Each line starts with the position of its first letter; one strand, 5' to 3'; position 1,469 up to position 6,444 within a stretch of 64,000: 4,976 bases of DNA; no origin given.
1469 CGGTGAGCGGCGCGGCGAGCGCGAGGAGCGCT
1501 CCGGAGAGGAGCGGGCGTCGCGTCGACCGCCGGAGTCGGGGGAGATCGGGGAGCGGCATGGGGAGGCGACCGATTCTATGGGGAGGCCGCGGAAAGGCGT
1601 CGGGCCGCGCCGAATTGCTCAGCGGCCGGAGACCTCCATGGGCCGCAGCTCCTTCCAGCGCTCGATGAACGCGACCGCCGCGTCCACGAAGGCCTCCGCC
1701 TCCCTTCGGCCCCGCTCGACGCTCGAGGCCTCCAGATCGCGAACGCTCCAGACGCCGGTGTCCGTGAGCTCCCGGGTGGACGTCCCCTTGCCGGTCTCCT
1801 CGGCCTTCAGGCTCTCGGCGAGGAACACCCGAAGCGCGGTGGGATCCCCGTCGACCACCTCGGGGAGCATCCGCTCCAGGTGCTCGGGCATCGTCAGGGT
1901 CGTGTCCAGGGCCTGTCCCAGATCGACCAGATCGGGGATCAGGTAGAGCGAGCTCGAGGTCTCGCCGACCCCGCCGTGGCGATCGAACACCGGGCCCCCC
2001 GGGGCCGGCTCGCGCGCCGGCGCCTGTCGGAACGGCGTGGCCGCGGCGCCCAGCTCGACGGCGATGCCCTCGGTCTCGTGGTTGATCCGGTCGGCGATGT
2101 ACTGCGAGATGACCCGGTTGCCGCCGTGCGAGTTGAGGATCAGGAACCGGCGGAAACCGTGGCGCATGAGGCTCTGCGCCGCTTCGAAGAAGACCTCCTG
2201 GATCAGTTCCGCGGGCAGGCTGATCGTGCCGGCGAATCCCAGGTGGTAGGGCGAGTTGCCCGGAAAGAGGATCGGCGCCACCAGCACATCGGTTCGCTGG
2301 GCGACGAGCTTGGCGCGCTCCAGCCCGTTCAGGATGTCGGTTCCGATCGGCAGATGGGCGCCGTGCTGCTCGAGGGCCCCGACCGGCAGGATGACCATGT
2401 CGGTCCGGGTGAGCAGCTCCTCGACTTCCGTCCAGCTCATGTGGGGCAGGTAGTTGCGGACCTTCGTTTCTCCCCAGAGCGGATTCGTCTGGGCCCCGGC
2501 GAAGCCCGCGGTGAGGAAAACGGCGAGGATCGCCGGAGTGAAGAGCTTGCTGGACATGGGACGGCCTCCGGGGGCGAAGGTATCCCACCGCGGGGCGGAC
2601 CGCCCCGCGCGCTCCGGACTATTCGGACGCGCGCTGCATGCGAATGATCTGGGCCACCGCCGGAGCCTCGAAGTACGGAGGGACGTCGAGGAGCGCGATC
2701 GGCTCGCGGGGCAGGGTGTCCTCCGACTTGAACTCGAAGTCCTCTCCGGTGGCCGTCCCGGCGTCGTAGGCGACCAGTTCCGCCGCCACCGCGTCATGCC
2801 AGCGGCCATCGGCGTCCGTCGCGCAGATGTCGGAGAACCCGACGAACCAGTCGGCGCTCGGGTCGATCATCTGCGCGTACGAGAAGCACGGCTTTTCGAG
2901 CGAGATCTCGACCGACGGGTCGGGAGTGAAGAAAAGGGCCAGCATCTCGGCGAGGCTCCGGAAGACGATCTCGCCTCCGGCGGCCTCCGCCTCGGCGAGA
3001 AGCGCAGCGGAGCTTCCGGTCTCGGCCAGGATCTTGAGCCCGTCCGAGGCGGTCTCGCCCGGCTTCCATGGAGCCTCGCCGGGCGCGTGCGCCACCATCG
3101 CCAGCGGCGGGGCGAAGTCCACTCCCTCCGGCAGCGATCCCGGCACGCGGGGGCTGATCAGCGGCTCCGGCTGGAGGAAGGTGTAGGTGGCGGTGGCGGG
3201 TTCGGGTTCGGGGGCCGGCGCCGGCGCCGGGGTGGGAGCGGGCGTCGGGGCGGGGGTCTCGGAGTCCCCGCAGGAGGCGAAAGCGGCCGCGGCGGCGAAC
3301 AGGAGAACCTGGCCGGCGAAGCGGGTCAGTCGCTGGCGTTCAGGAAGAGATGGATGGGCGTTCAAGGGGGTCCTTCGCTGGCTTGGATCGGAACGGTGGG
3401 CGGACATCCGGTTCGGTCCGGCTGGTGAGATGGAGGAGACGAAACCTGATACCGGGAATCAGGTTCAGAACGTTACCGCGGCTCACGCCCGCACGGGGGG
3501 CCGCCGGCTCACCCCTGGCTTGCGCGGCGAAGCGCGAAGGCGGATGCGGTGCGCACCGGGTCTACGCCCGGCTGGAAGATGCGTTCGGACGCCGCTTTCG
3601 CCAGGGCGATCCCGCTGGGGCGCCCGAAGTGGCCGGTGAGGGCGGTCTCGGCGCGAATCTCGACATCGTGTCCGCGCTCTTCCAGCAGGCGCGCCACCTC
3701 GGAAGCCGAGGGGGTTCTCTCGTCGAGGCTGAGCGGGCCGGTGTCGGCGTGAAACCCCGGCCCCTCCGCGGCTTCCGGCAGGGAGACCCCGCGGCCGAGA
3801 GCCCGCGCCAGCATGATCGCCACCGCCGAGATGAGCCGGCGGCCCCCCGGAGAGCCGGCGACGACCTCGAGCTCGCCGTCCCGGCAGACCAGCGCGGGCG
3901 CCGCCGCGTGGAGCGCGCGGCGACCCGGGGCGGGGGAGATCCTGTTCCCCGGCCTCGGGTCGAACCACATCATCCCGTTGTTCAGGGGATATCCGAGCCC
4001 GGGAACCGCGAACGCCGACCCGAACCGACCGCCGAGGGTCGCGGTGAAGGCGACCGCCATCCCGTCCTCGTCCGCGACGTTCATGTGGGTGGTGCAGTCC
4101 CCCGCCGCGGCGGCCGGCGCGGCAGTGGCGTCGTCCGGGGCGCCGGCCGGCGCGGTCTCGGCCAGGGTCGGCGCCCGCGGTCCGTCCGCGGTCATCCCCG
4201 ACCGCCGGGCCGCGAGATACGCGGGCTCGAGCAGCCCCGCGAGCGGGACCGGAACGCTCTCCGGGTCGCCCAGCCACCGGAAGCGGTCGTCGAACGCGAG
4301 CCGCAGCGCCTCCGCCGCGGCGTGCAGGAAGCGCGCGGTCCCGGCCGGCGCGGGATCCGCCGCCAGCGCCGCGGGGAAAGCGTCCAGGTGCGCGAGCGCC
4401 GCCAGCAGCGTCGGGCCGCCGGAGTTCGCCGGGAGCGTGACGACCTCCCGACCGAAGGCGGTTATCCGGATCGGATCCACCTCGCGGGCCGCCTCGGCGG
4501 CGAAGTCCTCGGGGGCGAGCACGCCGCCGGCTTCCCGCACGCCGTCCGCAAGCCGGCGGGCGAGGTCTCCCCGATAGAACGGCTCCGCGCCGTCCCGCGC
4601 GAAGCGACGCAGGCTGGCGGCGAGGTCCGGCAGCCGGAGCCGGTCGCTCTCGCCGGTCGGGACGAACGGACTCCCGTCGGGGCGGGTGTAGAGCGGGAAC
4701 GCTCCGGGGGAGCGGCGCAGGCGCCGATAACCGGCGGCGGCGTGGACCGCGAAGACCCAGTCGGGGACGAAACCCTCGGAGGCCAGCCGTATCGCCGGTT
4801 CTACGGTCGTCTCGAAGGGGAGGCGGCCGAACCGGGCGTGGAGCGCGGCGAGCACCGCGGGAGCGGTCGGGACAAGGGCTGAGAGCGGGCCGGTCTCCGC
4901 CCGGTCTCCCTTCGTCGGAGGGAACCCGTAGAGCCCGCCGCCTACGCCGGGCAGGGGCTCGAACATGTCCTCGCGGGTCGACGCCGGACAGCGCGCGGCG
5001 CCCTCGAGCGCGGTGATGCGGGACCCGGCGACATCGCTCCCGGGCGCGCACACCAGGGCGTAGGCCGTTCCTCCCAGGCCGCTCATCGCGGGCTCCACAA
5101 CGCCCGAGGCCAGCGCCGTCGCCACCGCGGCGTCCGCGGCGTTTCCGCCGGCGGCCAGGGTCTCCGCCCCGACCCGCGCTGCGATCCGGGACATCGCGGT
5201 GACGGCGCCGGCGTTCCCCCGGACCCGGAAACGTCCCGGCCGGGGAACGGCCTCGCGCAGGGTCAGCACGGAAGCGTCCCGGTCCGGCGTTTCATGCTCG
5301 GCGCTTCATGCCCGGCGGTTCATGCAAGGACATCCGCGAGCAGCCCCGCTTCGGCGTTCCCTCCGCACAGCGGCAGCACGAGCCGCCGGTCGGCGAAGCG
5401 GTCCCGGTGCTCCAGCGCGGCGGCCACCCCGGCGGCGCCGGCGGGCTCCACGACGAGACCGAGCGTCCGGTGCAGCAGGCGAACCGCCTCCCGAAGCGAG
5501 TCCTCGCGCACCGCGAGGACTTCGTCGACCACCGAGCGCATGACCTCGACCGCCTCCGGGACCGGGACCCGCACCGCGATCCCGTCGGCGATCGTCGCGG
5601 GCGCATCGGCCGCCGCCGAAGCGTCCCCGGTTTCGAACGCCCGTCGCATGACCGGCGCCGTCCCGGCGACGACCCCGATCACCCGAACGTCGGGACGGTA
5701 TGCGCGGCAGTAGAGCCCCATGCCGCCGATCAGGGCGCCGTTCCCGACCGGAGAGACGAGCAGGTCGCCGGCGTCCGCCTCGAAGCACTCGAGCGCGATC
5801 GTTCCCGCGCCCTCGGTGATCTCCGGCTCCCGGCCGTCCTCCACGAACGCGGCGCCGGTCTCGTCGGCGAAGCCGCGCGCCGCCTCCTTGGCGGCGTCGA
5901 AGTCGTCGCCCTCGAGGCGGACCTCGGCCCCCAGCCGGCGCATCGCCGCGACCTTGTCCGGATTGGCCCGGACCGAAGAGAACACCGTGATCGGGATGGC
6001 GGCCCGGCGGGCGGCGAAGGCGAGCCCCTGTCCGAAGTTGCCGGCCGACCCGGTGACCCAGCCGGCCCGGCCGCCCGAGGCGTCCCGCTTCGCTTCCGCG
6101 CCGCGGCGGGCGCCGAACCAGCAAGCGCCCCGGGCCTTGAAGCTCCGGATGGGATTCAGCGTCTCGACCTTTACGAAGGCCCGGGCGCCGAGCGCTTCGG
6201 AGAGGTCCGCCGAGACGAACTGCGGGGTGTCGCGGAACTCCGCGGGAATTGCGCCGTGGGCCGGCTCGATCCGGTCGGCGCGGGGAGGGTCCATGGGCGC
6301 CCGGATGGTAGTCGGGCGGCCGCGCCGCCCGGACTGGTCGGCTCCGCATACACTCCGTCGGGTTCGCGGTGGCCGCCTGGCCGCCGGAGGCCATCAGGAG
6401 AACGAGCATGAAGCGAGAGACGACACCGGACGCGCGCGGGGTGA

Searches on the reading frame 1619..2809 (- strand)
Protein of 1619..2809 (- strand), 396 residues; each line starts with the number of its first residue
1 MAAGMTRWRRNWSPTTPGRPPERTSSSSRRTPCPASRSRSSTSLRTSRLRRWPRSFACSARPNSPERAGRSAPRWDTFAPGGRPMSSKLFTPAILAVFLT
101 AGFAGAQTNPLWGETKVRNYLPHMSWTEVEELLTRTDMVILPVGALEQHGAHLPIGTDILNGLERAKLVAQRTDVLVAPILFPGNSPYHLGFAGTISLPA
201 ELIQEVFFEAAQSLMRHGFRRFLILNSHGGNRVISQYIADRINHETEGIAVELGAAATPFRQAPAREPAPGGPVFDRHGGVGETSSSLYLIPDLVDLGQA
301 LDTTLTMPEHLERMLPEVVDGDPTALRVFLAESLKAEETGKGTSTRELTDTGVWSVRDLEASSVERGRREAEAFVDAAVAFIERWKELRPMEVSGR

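Call 82: search_protein_families(library=pfam, proteins=[window:1619-2809:-], max_evalue=0.00001)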
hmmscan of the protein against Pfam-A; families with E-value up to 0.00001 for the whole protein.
window:1619-2809:- (396 aa): 1 family
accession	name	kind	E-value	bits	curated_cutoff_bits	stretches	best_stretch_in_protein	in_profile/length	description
PF02633.19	Creatininase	-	1.4e-52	178.9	31.3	1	123-382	2-238/238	Creatinine amidohydrolase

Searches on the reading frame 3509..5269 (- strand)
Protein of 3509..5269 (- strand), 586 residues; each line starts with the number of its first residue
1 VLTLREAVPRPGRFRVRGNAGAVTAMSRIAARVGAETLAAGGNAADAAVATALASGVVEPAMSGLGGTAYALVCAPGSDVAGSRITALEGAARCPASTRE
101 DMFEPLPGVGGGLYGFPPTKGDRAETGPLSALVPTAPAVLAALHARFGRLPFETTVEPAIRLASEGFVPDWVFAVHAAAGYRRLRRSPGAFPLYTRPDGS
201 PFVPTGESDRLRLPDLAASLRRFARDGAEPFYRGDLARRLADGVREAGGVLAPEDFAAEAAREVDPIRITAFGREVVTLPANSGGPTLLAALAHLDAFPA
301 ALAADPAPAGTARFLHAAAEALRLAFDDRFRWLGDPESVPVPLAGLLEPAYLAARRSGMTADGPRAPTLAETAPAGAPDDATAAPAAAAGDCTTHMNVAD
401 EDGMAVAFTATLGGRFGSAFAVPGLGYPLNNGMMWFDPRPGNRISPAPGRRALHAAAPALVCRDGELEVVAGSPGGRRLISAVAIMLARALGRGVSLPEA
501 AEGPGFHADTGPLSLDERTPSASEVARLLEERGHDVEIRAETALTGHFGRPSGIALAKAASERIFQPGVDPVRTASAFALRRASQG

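Call 82: search_protein_families(library=pfam, proteins=[window:3509-5269:-], max_evalue=0.00001)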
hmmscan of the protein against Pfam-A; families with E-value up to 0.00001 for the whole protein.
window:3509-5269:- (586 aa): 1 family
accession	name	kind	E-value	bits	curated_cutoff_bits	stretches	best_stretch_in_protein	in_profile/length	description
PF01019.26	G_glu_transpept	-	4.1e-101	339.7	27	1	36-541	2-485/512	Gamma-glutamyltranspeptidase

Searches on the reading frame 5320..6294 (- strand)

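Call 82: search_protein_families(library=pfam, proteins=[window:5320-6294:-], max_evalue=0.00001)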
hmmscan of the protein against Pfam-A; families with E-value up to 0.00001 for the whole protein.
window:5320-6294:- (324 aa): 1 family
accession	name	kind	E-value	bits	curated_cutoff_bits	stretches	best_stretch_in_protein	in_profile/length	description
PF00291.31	PALP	-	1.6e-64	218.5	35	1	20-311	5-295/295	Pyridoxal-phosphate dependent enzyme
